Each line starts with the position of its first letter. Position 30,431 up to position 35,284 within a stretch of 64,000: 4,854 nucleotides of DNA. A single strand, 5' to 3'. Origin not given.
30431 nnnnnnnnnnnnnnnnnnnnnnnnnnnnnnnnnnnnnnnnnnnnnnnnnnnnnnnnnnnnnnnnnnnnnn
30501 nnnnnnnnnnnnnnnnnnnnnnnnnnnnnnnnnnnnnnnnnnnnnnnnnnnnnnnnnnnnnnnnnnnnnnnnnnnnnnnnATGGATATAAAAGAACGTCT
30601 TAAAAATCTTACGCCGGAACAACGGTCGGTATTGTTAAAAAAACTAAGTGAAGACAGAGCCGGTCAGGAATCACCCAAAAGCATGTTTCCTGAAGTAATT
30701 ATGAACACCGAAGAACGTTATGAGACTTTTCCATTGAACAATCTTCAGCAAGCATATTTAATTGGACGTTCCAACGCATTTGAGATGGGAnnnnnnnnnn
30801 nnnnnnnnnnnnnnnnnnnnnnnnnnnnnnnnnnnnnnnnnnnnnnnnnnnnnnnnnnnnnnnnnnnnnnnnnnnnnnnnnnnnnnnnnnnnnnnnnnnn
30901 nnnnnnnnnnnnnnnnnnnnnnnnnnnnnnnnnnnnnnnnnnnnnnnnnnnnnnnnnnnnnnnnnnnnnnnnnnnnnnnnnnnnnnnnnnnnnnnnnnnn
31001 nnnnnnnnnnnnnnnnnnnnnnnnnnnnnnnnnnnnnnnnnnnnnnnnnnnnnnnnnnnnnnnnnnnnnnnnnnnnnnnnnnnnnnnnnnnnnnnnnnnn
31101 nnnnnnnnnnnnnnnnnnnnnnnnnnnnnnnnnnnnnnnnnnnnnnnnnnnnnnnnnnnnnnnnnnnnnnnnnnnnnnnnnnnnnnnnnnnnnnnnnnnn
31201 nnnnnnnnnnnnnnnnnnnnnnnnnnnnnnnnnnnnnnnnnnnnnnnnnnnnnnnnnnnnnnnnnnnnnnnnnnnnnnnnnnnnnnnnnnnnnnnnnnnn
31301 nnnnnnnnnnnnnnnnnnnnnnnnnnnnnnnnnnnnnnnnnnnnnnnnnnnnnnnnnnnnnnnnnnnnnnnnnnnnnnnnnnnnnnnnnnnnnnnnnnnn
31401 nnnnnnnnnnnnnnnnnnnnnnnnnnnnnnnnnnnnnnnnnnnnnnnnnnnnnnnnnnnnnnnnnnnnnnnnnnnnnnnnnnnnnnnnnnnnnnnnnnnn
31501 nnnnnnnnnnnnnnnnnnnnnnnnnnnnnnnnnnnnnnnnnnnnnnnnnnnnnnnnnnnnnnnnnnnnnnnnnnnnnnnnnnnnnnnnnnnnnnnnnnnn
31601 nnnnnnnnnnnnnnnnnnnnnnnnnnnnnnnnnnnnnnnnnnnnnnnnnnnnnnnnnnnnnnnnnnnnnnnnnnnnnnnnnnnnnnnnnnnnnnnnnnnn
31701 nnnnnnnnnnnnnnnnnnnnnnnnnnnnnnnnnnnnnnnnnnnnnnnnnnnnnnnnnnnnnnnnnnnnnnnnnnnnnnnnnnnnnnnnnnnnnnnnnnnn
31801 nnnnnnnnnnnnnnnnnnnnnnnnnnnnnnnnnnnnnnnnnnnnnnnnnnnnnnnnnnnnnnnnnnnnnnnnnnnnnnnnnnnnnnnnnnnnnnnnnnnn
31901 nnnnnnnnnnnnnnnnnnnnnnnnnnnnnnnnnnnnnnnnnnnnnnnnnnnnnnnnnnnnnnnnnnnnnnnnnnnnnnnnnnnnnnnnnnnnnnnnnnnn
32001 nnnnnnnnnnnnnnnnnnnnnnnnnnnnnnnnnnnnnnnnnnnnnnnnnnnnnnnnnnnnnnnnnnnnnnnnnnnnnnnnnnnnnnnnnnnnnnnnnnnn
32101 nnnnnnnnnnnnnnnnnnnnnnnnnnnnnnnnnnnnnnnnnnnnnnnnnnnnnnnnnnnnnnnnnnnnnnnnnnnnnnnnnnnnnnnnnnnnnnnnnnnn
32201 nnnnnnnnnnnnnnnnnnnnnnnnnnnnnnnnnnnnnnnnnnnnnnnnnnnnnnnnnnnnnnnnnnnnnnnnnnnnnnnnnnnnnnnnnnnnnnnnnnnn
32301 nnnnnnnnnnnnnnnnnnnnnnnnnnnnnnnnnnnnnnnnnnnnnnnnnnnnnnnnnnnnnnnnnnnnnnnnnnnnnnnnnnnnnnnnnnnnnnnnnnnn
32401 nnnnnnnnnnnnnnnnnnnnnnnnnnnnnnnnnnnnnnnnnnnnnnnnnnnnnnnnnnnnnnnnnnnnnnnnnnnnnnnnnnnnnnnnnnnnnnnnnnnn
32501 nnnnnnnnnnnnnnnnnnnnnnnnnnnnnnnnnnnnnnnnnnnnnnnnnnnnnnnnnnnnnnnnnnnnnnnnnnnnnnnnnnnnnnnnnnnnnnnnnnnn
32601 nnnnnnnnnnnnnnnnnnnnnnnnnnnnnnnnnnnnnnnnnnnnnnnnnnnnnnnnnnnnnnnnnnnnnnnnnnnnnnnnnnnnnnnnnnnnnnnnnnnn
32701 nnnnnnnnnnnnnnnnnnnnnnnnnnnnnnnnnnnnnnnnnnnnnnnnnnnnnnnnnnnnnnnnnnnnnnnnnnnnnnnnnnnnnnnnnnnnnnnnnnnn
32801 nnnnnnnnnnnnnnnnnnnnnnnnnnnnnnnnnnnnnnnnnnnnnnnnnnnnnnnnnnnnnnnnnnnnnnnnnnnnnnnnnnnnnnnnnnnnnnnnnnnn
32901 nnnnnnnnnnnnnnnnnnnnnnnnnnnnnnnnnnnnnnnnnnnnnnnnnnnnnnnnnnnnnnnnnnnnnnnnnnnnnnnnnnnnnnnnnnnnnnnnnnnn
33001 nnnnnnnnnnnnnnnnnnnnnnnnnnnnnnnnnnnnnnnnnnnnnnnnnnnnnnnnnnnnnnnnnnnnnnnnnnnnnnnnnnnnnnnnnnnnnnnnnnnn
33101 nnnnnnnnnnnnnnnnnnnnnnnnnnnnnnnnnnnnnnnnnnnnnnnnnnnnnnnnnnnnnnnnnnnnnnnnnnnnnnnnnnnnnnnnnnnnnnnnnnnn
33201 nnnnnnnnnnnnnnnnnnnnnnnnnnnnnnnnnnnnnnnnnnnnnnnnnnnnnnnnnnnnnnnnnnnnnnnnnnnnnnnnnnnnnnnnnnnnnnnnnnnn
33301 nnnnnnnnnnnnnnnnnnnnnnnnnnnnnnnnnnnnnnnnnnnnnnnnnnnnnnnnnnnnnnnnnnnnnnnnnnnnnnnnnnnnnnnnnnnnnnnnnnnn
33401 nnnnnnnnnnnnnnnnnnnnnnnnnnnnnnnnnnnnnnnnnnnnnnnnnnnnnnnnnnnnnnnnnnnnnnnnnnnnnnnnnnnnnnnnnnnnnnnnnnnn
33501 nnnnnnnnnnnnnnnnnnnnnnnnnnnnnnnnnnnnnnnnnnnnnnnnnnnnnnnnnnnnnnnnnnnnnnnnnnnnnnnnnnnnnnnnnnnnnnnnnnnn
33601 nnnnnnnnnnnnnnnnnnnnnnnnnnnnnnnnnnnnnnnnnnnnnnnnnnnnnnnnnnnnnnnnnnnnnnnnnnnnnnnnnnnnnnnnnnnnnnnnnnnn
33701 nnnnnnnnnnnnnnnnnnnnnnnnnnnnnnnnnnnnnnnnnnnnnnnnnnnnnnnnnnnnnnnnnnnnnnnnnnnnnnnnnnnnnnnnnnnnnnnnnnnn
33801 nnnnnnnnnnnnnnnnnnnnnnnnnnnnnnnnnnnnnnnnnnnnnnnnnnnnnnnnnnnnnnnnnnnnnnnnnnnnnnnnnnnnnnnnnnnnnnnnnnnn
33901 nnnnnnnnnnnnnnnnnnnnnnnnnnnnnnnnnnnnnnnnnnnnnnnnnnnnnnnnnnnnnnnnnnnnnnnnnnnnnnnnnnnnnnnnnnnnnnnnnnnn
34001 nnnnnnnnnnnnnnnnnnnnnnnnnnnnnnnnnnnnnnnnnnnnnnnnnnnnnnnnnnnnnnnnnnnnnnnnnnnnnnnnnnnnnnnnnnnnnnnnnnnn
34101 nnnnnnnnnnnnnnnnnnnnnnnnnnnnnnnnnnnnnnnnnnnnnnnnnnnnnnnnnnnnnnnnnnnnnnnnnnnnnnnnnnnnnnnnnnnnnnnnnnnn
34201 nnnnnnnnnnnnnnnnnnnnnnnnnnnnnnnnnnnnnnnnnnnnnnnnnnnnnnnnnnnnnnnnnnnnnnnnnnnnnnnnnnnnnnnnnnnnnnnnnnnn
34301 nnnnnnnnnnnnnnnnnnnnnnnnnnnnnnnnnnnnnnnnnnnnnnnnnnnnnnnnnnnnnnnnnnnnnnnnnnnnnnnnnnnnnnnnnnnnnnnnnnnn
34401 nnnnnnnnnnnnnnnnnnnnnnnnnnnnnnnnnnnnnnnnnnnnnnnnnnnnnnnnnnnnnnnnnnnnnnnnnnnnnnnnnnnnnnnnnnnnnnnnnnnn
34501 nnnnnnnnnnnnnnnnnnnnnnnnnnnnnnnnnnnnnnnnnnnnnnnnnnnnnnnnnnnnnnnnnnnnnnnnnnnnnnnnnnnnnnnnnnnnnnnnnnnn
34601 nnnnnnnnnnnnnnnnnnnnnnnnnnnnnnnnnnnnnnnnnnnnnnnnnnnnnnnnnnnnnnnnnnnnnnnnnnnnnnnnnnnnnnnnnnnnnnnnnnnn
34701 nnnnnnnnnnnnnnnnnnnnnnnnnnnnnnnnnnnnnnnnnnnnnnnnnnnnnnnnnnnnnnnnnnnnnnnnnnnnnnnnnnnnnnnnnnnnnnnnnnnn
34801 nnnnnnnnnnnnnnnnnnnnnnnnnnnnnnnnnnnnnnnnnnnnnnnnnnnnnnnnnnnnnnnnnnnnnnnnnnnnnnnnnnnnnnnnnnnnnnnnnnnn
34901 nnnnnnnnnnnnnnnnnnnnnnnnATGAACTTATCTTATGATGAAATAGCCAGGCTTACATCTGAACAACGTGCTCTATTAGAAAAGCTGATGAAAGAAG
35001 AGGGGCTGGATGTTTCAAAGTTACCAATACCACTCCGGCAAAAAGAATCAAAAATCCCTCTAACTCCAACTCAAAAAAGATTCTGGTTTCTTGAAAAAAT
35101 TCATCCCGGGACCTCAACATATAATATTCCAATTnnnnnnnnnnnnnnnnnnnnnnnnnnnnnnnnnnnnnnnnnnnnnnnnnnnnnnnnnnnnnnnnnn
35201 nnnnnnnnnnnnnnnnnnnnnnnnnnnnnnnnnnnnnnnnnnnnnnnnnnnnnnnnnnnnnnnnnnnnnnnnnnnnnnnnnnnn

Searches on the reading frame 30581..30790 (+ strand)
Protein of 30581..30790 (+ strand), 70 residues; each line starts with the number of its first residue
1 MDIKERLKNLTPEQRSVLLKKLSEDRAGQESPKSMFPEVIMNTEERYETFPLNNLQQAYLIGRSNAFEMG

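Call 78: search_protein_families(library=pfam, proteins=[window:30581-30790:+], max_evalue=1)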
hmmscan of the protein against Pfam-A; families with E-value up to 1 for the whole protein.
seq(70 aa): 2 families
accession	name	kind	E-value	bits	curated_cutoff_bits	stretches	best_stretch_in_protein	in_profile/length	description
PF21107.2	STPRs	-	0.15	13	27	1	4-27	14-37/74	STPRs (score and three amino acid peptide repeats)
PF14163.11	SieB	-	0.2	11.7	26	1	3-32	71-100/147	Super-infection exclusion protein B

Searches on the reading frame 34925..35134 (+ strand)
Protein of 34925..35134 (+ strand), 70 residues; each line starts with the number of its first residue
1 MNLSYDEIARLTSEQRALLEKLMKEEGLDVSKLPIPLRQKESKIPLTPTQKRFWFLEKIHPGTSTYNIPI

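Call 78: search_protein_families(library=pfam, proteins=[window:34925-35134:+], max_evalue=1)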
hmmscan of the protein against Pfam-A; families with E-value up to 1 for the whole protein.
seq(70 aa): 2 families
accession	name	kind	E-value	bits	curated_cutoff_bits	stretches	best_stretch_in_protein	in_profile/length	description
PF00668.25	Condensation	-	2.2e-05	23.8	30.6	1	41-69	2-30/456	Condensation domain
PF19111.5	DUF5798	-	0.0054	17.3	27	1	7-33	47-73/89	Family of unknown function (DUF5798)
